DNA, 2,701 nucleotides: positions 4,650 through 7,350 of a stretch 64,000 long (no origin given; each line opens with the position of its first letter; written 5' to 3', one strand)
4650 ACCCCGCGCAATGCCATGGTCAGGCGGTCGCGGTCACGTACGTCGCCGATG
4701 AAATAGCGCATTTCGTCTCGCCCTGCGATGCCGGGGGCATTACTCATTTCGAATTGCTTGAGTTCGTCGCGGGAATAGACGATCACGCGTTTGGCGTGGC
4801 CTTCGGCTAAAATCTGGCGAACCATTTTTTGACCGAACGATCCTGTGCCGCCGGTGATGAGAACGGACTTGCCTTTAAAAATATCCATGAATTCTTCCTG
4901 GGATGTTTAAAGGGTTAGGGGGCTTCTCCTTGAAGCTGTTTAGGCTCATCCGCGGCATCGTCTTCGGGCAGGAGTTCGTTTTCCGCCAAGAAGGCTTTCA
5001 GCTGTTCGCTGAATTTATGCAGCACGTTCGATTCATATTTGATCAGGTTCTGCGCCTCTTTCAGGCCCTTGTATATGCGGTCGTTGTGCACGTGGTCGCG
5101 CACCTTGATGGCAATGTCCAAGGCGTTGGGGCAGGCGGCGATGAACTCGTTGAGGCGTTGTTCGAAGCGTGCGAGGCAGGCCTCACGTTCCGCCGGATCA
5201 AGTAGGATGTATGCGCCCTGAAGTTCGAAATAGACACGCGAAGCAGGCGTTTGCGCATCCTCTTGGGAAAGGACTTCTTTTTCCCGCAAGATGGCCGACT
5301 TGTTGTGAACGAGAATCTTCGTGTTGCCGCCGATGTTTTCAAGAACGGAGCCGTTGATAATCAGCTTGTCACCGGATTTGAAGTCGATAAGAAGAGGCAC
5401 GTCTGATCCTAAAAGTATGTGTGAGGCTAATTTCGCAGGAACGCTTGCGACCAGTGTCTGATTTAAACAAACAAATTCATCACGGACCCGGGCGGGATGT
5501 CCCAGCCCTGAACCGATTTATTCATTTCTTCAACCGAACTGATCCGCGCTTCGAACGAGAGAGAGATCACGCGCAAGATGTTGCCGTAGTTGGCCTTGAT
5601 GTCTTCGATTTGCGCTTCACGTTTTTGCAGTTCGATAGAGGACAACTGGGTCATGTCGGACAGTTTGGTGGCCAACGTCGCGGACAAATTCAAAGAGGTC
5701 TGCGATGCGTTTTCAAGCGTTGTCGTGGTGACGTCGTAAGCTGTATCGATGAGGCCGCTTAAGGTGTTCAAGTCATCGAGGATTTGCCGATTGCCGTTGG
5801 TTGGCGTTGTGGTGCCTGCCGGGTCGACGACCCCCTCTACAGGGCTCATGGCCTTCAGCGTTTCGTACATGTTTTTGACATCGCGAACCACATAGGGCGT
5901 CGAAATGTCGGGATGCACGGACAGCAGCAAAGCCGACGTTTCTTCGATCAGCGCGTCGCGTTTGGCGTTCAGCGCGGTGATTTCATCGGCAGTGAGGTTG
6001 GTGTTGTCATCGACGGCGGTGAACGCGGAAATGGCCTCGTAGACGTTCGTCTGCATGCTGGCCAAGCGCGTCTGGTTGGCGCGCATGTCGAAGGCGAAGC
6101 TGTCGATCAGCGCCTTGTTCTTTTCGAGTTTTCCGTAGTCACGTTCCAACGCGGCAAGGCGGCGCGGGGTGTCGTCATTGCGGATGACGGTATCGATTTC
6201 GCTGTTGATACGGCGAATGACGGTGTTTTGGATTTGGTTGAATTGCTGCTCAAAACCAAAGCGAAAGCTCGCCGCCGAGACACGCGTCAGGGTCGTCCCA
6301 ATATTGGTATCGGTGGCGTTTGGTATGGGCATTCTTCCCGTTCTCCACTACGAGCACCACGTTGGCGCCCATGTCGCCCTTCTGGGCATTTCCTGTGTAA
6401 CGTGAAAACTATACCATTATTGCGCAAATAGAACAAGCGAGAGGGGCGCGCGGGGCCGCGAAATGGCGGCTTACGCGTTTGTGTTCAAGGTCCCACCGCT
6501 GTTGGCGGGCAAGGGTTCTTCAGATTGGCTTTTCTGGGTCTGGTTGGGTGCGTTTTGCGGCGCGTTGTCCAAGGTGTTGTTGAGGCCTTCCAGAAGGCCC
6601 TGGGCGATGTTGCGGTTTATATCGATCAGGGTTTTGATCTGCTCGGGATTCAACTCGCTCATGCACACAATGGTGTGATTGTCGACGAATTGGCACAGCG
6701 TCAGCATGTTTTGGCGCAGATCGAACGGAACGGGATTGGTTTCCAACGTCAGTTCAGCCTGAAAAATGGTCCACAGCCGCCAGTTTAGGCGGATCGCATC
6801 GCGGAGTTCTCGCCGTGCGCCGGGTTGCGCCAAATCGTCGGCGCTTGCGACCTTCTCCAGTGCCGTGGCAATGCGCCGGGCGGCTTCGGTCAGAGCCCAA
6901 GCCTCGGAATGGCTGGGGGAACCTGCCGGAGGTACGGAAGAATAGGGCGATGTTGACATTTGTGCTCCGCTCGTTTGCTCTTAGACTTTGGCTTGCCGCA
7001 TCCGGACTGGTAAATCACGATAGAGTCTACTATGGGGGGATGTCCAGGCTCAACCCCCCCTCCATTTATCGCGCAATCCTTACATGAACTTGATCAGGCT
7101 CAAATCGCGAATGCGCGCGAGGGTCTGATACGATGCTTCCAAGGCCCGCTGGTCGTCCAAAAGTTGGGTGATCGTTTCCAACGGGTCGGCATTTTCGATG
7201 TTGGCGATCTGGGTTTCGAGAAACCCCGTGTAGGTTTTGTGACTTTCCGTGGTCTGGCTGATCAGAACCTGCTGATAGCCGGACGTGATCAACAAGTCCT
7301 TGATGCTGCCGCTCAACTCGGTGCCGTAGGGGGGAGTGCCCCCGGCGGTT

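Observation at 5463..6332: Unknown 289-aa helical protein between flaF and flbT, where a flagellin-type substrate would be expected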

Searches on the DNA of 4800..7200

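Call 85: search_rna_families(source=window, start=4800, end=7200, threshold=evalue, max_evalue=1)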
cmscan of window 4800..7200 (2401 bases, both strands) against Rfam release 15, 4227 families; matches with E-value up to 1: 1.
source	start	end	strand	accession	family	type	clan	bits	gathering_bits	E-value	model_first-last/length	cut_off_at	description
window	6531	6649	+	RF02175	SMAD5-AS1_3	Gene; lncRNA;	-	19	60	0.29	1-125/125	no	SMAD5 antisense RNA 1 conserved region 3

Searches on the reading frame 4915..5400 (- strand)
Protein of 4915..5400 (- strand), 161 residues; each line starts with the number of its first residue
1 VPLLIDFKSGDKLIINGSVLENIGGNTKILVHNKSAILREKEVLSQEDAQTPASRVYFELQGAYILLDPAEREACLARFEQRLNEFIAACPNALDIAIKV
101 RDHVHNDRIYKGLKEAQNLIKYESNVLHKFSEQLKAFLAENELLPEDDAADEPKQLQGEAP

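Call 3: search_protein_families(library=pfam, proteins=[window:4915-5400:-], max_evalue=1)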
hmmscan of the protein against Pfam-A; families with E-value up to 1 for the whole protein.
window:4915-5400:- (161 aa): 3 families
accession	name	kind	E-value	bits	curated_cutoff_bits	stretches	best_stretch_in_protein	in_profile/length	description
PF07378.16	FlbT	-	6.7e-31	107.3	27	1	3-127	1-125/125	Flagellar protein FlbT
PF20651.3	EXOC6_Sec15_N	-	0.08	13.3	27.2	1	85-130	81-126/170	Exocyst complex component EXOC6/Sec15, N-terminal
PF22928.2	INTS1_R4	-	0.13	12.7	27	1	102-141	6-45/102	Integrator complex subunit 1, R4 domain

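Call 4: search_protein_families(library=ncbifam, proteins=[window:4915-5400:-], max_evalue=1)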
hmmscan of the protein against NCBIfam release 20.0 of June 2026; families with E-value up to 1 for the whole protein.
window:4915-5400:- (161 aa): 3 families
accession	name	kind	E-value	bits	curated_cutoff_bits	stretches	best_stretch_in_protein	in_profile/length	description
NF001995.1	PRK00794.1-1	equivalog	1.6e-23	83.2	125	1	4-127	2-125/125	flagellar biosynthesis repressor FlbT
NF009432.1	PRK12791.1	equivalog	5.9e-21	74.9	153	1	1-126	1-124/126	flagellar biosynthesis repressor FlbT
TIGR00017.1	cmk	equivalog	0.047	13.4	135.55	1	66-127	143-204/217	(d)CMP kinase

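Call 53: search_dna_similar(query=window:4915-5400:-, collection=plasmids, mode=protein, max_evalue=0.00001, max_rows=40)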
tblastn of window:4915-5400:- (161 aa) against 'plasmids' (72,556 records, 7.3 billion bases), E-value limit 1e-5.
Records with a match: 22; places in all: 22; records where one place covers at least 80% of the query: 10.
Best place of each record, by identity: <60% 22.
By first word of the organism name: Sulfitobacter 7; Azospirillum 5; Phyllobacterium 1; Rhodovastum 1; Sphingobium 1; Erythrobacter 1; Indioceanicola 1; Roseomonas 1; Methylorubrum 1; Pseudoroseomonas 1; and 2 more.
By predicted mobility (MOB-suite, as given by PLSDB): non-mobilizable 16; mobilizable 5; conjugative 1.
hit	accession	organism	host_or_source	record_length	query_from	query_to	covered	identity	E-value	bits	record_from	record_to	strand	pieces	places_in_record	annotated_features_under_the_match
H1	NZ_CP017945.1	Phyllobacterium zundukense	Oxytropis triphylla,cell culture,root ...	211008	5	161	98%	31.9%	6e-8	58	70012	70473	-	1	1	flbT: flagellar biosynthesis repressor FlbT | flgD: flagellar hook assembly protein FlgD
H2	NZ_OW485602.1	Rhodovastum atsumiense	-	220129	1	128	80%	33.8%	1e-11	68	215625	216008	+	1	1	flagellar biosynthesis repressor FlbT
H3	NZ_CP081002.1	Sphingobium sp. V4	cell culture,soil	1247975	1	126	78%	34.4%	9e-13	72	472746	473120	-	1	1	record has no annotation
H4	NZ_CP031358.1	Erythrobacter aureus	marine sediment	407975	3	129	79%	33.3%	6e-11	66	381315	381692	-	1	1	flagellar biosynthesis repressor FlbT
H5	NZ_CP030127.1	Indioceanicola profundi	sediment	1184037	1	127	79%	31.0%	1e-9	63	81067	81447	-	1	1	none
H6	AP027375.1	Sulfitobacter pontiacus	-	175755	1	140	87%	27.7%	4e-10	64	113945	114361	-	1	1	flagellar FlbT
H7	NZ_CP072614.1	Sulfitobacter sp. CB2047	-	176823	1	140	87%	27.7%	4e-10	64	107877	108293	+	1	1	flagellar biosynthesis repressor FlbT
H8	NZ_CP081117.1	Sulfitobacter pontiacus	-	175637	1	140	87%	27.7%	5e-10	64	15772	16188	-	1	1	flagellar biosynthesis repressor FlbT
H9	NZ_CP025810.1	Sulfitobacter sp. SK025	Marine surface water,North Sea (surface ...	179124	1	140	87%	27.7%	6e-10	64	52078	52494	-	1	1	flagellar biosynthesis repressor FlbT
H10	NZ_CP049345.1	Sulfitobacter pontiacus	-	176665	1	140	87%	27.7%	7e-10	64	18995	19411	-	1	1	flagellar biosynthesis repressor FlbT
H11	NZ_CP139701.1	Sulfitobacter pontiacus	Bacterial Culture,hydrothermal vent ...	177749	1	140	87%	27.7%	7e-10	64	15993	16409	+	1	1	flagellar biosynthesis repressor FlbT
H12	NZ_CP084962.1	Sulfitobacter pontiacus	cell culture,Seawater from the North ...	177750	1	140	87%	27.7%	7e-10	64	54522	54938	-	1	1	flagellar biosynthesis repressor FlbT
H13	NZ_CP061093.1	Roseomonas marmotae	Marmota himalayana,pure culture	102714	1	127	79%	29.5%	8e-10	63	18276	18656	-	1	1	flagellar biosynthesis repressor FlbT | flaF: flagellar biosynthesis regulator FlaF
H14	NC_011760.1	Methylorubrum extorquens CM4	-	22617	1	136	84%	27.2%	5e-9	61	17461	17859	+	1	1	flagellar biosynthesis repressor FlbT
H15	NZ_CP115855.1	Pseudoroseomonas cervicalis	-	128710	1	127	79%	28.7%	1e-8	60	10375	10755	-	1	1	flagellar biosynthesis repressor FlbT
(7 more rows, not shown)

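Call 55: get_annotated_region(hit=H7, flank=5000)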
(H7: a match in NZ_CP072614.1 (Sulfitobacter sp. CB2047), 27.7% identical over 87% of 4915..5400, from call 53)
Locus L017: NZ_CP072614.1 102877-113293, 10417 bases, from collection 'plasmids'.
description: Sulfitobacter sp. CB2047 plasmid pSpoCB-1, complete sequence
organism: Sulfitobacter sp. CB2047 (NCBI taxid 1525218)
taxonomy: Bacteria; Pseudomonadota; Alphaproteobacteria; Rhodobacterales; Roseobacteraceae; Sulfitobacter; Sulfitobacter sp. CB2047
host: -; source: -; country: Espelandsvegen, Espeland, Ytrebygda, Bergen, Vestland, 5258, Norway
typing (MOB-suite, as given by PLSDB): non-mobilizable
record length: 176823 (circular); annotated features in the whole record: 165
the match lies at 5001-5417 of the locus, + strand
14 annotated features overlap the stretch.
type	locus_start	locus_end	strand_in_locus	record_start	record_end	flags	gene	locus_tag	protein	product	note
CDS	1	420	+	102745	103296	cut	-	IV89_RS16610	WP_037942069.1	hypothetical protein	-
CDS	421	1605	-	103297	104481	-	-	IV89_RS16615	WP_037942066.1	flagellar motor protein MotB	-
CDS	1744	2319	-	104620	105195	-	-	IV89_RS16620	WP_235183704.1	MucR family transcriptional regulator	GO:0006355 - regulation of DNA-templated transcription [Evidence IEA]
CDS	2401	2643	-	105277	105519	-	-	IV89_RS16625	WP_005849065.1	hypothetical protein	-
CDS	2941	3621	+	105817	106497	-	-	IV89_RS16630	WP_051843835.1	winged helix-turn-helix domain-containing protein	GO:0000160 - phosphorelay signal transduction system [Evidence IEA]; GO:0006355 - regulation of DNA-templated ...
CDS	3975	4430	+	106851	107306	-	-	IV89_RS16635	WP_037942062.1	hypothetical protein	-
CDS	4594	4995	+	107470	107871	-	flaF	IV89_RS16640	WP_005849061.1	flagellar biosynthesis regulator FlaF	GO:0044781 - bacterial-type flagellum organization [Evidence IEA]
CDS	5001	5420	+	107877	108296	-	-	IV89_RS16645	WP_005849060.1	flagellar biosynthesis repressor FlbT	-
CDS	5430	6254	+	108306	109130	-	-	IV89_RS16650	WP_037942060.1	DUF1217 domain-containing protein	-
CDS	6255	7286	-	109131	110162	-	-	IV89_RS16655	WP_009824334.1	flagellar motor switch protein FliG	-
CDS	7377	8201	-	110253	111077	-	fliP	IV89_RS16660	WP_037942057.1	flagellar type III secretion system pore protein FliP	GO:0001539 - cilium or flagellum-dependent cell motility [Evidence IEA]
CDS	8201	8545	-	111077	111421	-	fliN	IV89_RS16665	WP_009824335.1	flagellar motor switch protein FliN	GO:0001539 - cilium or flagellum-dependent cell motility [Evidence IEA]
CDS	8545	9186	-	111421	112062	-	-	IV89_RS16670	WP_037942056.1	flagellar assembly protein FliH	-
CDS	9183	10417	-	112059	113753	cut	fliF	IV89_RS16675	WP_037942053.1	flagellar basal-body MS-ring/collar protein FliF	GO:0001539 - cilium or flagellum-dependent cell motility [Evidence IEA]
